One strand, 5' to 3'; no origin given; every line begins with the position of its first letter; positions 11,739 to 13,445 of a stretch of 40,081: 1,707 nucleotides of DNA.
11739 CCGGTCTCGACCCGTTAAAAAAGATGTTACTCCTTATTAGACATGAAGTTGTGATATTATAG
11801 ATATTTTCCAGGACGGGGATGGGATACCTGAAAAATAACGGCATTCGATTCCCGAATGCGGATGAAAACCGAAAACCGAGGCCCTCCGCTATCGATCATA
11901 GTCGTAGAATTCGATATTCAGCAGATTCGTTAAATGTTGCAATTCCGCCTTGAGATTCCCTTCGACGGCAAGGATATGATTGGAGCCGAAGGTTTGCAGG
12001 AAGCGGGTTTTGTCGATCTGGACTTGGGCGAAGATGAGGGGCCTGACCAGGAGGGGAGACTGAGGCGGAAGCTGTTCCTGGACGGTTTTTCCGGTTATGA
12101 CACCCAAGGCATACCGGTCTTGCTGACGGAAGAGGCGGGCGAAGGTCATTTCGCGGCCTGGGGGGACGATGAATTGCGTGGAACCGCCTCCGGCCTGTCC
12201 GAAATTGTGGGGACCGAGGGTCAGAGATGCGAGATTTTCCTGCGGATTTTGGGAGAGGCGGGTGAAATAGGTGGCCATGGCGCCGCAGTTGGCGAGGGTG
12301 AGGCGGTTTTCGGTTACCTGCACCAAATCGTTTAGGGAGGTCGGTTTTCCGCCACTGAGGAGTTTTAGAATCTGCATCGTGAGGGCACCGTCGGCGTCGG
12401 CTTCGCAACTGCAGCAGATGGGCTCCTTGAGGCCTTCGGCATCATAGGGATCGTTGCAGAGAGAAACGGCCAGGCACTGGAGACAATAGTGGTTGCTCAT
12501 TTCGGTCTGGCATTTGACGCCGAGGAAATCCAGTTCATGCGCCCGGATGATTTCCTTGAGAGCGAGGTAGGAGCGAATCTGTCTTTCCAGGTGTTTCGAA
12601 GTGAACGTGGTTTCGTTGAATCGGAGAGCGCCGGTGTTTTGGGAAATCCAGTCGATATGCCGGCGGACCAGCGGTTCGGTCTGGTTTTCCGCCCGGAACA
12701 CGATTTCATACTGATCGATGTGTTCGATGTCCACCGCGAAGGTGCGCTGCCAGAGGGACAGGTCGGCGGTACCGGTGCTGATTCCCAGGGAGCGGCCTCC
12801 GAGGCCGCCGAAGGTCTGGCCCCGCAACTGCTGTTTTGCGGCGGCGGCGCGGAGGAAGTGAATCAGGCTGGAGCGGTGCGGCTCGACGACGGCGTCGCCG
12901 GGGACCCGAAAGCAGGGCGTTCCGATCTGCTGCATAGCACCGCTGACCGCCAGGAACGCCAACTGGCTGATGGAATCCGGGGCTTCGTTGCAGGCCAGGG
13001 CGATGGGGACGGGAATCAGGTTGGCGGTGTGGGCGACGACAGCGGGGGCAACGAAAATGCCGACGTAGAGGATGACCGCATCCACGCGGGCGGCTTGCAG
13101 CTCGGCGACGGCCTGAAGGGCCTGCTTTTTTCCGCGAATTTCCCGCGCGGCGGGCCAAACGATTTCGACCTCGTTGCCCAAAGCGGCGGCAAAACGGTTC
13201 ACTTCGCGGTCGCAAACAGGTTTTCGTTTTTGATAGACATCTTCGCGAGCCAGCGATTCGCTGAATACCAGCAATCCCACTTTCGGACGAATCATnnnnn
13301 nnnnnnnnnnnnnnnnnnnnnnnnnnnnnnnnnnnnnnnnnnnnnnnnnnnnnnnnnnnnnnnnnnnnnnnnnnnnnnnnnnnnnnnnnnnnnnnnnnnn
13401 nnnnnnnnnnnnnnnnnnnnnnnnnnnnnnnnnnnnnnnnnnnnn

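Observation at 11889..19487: Kinase-less catabolic operon built around a split transketolase: candidate undescribed sugar pathway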

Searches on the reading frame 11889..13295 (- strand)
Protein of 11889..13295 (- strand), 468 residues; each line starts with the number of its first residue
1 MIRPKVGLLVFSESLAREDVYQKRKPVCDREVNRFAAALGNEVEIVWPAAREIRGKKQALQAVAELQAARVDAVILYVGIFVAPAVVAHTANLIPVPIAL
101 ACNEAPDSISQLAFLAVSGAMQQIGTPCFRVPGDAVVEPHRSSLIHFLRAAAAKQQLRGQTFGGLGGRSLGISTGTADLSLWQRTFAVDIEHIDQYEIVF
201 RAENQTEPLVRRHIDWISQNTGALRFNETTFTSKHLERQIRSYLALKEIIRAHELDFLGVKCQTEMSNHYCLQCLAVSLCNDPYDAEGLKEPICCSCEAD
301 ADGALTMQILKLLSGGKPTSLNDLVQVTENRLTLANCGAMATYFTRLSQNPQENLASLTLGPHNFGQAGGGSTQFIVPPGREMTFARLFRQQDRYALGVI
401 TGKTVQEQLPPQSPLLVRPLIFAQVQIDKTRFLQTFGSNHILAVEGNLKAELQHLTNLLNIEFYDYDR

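Call 6: search_protein_families(library=pfam, proteins=[window:11889-13295:-], max_evalue=0.01)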
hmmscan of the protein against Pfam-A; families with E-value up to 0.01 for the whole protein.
window:11889-13295:- (468 aa): 3 families
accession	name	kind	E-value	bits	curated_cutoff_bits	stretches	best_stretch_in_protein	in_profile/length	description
PF02952.23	Fucose_iso_C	-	6.9e-15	55.4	29.3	1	334-463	1-139/143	L-fucose isomerase, C-terminal domain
PF07881.17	Fucose_iso_N1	-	1.7e-08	34.9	28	1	34-159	39-169/169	L-fucose isomerase, first N-terminal domain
PF07882.17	Fucose_iso_N2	-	3.6e-05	23.9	22.3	0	164-220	5-63/180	L-fucose isomerase, second N-terminal domain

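Call 10: search_protein_families(library=ncbifam, proteins=[window:11889-13295:-], max_evalue=0.01)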
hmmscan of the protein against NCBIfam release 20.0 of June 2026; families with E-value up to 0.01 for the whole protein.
window:11889-13295:- (468 aa): 3 families
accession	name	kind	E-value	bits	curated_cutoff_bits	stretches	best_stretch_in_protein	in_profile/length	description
NF048012.1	SlpQosIsomSftI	equivalog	4.2e-15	55.4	700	1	142-408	139-386/443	sulfoquinovose isomerase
NF008220.0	PRK10991.1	equivalog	1.5e-09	36.9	775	1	114-221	121-238/591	L-fucose isomerase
TIGR01089.1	fucI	equivalog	4.9e-07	28.5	850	1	120-219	124-233/587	L-fucose isomerase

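Call 32: search_solved_structures(query=window:11889-13295:-, max_evalue=0.01, show_alignments=1)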
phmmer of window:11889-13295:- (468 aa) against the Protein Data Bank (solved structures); distinct sequences matched with E-value up to 0.01: 3.
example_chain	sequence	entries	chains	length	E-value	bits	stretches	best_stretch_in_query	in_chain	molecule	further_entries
6k1f_A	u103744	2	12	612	0.00042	22.5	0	118-230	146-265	L-fucose isomerase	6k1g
1fui_A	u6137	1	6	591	0.0005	22.3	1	118-220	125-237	L-FUCOSE ISOMERASE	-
3a9r_A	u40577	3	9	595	0.0017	20.5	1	115-223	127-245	D-arabinose isomerase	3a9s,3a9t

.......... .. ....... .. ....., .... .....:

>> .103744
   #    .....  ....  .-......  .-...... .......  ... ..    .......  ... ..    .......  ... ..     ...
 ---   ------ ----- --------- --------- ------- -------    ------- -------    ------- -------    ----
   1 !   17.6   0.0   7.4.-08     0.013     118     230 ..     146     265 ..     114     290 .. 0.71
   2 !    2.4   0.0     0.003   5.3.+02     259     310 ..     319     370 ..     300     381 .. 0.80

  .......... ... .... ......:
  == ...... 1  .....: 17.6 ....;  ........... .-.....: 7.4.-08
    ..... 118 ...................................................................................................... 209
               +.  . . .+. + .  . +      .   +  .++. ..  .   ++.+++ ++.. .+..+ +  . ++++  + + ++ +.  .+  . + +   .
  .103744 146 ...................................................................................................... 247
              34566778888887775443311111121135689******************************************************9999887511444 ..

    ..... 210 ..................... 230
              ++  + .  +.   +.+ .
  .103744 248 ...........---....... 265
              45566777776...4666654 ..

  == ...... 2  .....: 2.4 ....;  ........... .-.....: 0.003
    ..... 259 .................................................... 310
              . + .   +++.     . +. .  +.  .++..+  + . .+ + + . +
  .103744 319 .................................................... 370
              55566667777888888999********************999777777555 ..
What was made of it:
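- The isomerase is only remotely related to FucI (E 4e-4, call 32).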

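Call 35: find_homologous_proteins(query=window:11889-13295:-, max_evalue=0.00001)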
Query window:11889-13295:- (468 aa): 1037 proteins with E <= 0.00001 among 8000 candidates; the best 120 are listed.
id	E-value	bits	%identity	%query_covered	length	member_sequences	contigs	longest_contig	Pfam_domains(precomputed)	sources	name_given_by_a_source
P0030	0.0e+0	1057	100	100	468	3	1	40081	PF02952.24,PF07881.18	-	-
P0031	1.9e-262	889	84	100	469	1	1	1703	PF02952.24,PF07881.18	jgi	-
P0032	2.6e-227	773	74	100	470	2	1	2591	PF02952.24,PF07882.18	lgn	-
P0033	3.1e-224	763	71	100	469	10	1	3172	PF02952.24,PF07881.18,PF07882.18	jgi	jgi:L-fucose isomerase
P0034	4.4e-209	713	67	100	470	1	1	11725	PF02952.24,PF07882.18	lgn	-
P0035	1.2e-202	692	65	100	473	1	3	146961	PF02952.24,PF07881.18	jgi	jgi:L-fucose isomerase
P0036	1.2e-200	685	64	100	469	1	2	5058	PF02952.24,PF07881.18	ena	-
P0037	2.2e-200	684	65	100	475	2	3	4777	PF02952.24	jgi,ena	-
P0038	1.4e-199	682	64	100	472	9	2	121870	PF02952.24,PF07881.18,PF07882.18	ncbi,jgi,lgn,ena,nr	ncbi:MAG: hypothetical protein DRP71_00630 [Verrucomicrobia bacterium]|nr:MAG: hypothetical protein 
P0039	5.1e-198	677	64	100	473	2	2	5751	PF02952.24,PF07882.18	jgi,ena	-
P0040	7.9e-195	666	62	100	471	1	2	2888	PF02952.24,PF07881.18,PF07882.18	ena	-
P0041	1.5e-194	665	63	100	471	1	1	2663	PF02952.24,PF07881.18,PF07882.18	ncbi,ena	-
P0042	1.6e-194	665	63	100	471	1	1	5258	PF02952.24,PF07881.18,PF07882.18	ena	-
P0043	8.4e-192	656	61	100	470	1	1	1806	PF02952.24,PF07882.18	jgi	jgi:L-fucose/D-arabinose isomerase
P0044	1.4e-191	655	63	98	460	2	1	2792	PF02952.24,PF07881.18,PF07882.18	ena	-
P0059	6.8e-163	561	55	100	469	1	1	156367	PF02952.24,PF07882.18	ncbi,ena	-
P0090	7.8e-132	458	48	99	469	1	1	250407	PF02952.24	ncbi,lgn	ncbi:hypothetical protein AALB16_11085 [Lachnospiraceae bacterium 62-35]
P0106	1.7e-125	437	47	100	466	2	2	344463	PF02952.24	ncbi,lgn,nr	ncbi:MAG: hypothetical protein HFG20_06535 [Anaerotruncus sp.]|nr:hypothetical protein [Anaerotruncu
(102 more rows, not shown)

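Call 36: find_encoding_contigs(protein=P0038, flank=10000, max_places=2)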
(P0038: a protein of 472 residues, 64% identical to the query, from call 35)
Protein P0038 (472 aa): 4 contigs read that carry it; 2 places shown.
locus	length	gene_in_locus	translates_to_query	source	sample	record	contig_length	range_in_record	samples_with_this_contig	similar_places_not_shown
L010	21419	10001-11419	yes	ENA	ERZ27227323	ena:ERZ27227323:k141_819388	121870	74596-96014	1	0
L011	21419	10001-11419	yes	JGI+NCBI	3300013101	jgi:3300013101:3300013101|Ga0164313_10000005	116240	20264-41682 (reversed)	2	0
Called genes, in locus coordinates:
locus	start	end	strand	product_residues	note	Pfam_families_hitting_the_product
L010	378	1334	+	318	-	PF01757:Acyl_transf_3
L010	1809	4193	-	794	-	PF03648:Glyco_hydro_67N (weak)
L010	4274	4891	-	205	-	PF13847:Methyltransf_31 (weak), PF08241:Methyltransf_11, PF08242:Methyltransf_12, PF13649:Methyltransf_25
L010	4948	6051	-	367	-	PF01208:URO-D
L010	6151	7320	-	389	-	PF00406:ADK, PF13207:AAA_17, PF13238:AAA_18 (weak), PF13671:AAA_33 (faint), PF00406:ADK, PF13207:AAA_17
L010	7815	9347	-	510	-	-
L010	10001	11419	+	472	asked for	PF07881:Fucose_iso_N1 (weak), PF07882:Fucose_iso_N2 (faint), PF02952:Fucose_iso_C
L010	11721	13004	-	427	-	PF00465:Fe-ADH, PF25137:ADH_Fe_C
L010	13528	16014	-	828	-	PF00343:Phosphorylase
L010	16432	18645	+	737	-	PF02771:Acyl-CoA_dh_N (weak), PF00441:Acyl-CoA_dh_1 (weak)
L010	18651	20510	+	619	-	PF21162:ETFQO_UQ-bd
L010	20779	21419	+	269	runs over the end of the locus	PF01012:ETF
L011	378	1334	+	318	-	PF01757:Acyl_transf_3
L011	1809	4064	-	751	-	PF03648:Glyco_hydro_67N (faint)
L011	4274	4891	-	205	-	PF13847:Methyltransf_31 (weak), PF08241:Methyltransf_11, PF08242:Methyltransf_12, PF13649:Methyltransf_25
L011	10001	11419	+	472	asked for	PF07881:Fucose_iso_N1 (weak), PF07882:Fucose_iso_N2 (faint), PF02952:Fucose_iso_C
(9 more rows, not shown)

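Call 37: find_encoding_contigs(protein=P0035, flank=10000, max_places=2)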
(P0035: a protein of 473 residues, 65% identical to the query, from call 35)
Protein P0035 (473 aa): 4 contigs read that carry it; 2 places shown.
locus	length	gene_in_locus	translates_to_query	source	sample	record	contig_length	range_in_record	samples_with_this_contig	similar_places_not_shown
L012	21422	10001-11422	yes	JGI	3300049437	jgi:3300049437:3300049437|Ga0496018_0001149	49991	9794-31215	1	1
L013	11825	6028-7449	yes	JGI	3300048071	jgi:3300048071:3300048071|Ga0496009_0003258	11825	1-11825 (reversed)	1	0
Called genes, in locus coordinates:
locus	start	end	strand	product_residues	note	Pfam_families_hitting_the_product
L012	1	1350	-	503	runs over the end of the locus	-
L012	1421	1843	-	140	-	-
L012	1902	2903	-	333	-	PF07963:N_methyl (weak), PF07596:SBP_bac_10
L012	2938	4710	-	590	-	-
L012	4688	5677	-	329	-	PF24684:Vgb_lyase (weak), PF07589:PEP_exosort_dom (weak)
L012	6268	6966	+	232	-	PF00392:GntR, PF07729:FCD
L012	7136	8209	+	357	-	-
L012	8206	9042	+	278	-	PF13292:DXP_synthase_N, PF00456:Transketolase_N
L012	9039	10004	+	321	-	PF02779:Transket_pyr, PF22613:Transketolase_C_1, PF02780:Transketolase_C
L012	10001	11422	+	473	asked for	PF07881:Fucose_iso_N1 (faint), PF02952:Fucose_iso_C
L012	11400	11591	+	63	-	-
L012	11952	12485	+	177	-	PF04542:Sigma70_r2, PF08281:Sigma70_r4_2 (weak)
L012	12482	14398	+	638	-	PF13385:Laminin_G_3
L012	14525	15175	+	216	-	PF02018:CBM_4_9 (weak), PF04862:DUF642, PF07589:PEP_exosort_dom (weak)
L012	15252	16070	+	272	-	PF00657:Lipase_GDSL, PF13472:Lipase_GDSL_2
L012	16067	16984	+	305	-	PF01261:AP_endonuc_2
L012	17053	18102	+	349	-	PF07963:N_methyl (weak), PF07596:SBP_bac_10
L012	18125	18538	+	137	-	-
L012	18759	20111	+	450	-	PF22725:GFO_IDH_MocA_C3 (weak)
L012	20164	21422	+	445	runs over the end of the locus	PF01408:GFO_IDH_MocA, PF19051:GFO_IDH_MocA_C2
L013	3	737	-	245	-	?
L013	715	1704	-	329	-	PF24684:Vgb_lyase (weak), PF07589:PEP_exosort_dom (weak)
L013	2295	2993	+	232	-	PF00392:GntR, PF07729:FCD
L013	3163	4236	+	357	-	-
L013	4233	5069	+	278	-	PF13292:DXP_synthase_N, PF00456:Transketolase_N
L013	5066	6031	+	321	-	PF02779:Transket_pyr, PF22613:Transketolase_C_1, PF02780:Transketolase_C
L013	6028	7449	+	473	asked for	PF07881:Fucose_iso_N1 (faint), PF02952:Fucose_iso_C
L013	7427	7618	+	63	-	-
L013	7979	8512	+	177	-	PF04542:Sigma70_r2, PF08281:Sigma70_r4_2 (weak)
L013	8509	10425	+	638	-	PF13385:Laminin_G_3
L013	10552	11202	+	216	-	PF02018:CBM_4_9 (weak), PF04862:DUF642, PF07589:PEP_exosort_dom (weak)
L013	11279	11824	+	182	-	?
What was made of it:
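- L012/L013 keep URODl, the transketolase and the isomerase without any aldolase (call 37).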

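Call 38: find_encoding_contigs(protein=P0090, flank=10000, max_places=2)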
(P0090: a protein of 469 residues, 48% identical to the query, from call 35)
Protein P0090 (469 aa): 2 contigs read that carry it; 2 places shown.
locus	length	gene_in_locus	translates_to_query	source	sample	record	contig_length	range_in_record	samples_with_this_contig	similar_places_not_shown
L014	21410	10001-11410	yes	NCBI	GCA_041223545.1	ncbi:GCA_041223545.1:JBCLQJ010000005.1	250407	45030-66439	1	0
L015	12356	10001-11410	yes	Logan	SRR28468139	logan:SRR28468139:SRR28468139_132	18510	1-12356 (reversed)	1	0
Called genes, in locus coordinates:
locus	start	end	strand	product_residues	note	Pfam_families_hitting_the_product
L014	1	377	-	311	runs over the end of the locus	PF02779:Transket_pyr, PF17147:PFOR_II (faint), PF02780:Transketolase_C, PF22613:Transketolase_C_1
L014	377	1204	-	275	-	PF13292:DXP_synthase_N, PF00456:Transketolase_N, PF09364:XFP_N (weak), PF00676:E1_dh (weak)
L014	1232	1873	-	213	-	PF00392:GntR, PF07729:FCD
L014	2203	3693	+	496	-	PF02952:Fucose_iso_C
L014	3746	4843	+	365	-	-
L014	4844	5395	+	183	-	PF04290:DctQ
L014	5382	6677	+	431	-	PF06808:DctM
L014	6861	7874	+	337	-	PF01370:Epimerase, PF04321:RmlD_sub_bind (faint), PF05368:NmrA (faint), PF13460:NAD_binding_10, PF16363:GDP_Man_Dehyd (faint)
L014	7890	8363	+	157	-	PF02502:LacAB_rpiB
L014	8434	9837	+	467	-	PF07881:Fucose_iso_N1, PF07882:Fucose_iso_N2 (faint), PF02952:Fucose_iso_C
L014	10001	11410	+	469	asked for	PF02952:Fucose_iso_C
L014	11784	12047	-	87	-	PF12674:Zn_ribbon_2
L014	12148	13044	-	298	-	PF08220:HTH_DeoR (weak), PF08279:HTH_11, PF19187:HTH_PafC (weak), PF13280:WYL, PF25583:WCX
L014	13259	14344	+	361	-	PF00532:Peripla_BP_1, PF13407:Peripla_BP_4, PF13377:Peripla_BP_3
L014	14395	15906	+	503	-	PF02463:SMC_N (faint), PF00005:ABC_tran, PF13166:AAA_13 (faint), PF13304:AAA_21 (faint), PF00005:ABC_tran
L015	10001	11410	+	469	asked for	PF02952:Fucose_iso_C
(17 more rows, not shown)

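Call 71: find_encoding_contigs(protein=P0059, flank=10000, max_places=1)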
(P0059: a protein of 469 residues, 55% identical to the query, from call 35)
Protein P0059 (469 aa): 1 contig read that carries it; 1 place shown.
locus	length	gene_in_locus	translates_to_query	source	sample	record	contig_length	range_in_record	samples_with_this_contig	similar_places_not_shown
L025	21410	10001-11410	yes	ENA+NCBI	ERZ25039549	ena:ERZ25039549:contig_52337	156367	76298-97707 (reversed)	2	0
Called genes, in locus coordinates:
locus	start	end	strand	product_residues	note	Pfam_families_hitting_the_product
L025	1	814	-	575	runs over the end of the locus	PF00920:ILVD_EDD_N, PF24877:ILV_EDD_C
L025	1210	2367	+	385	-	PF02746:MR_MLE_N, PF13378:MR_MLE_C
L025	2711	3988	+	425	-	PF09861:Lar_N (weak)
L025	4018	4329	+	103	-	-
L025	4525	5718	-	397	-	PF02515:CoA_transf_3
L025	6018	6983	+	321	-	PF01488:Shikimate_DH (faint), PF02737:3HCDH_N, PF03446:NAD_binding_2 (weak), PF00725:3HCDH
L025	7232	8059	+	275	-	PF01261:AP_endonuc_2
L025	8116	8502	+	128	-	PF00903:Glyoxalase, PF12681:Glyoxalase_2, PF13669:Glyoxalase_4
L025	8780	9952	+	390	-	PF00083:Sugar_tr (faint), PF07690:MFS_1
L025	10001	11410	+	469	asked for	PF07882:Fucose_iso_N2 (faint), PF02952:Fucose_iso_C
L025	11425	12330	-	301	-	PF01261:AP_endonuc_2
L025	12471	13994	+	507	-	PF02952:Fucose_iso_C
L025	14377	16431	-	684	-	PF00390:malic, PF03949:Malic_M, PF01515:PTA_PTB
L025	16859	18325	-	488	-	PF00171:Aldedh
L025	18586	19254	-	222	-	PF00392:GntR, PF07729:FCD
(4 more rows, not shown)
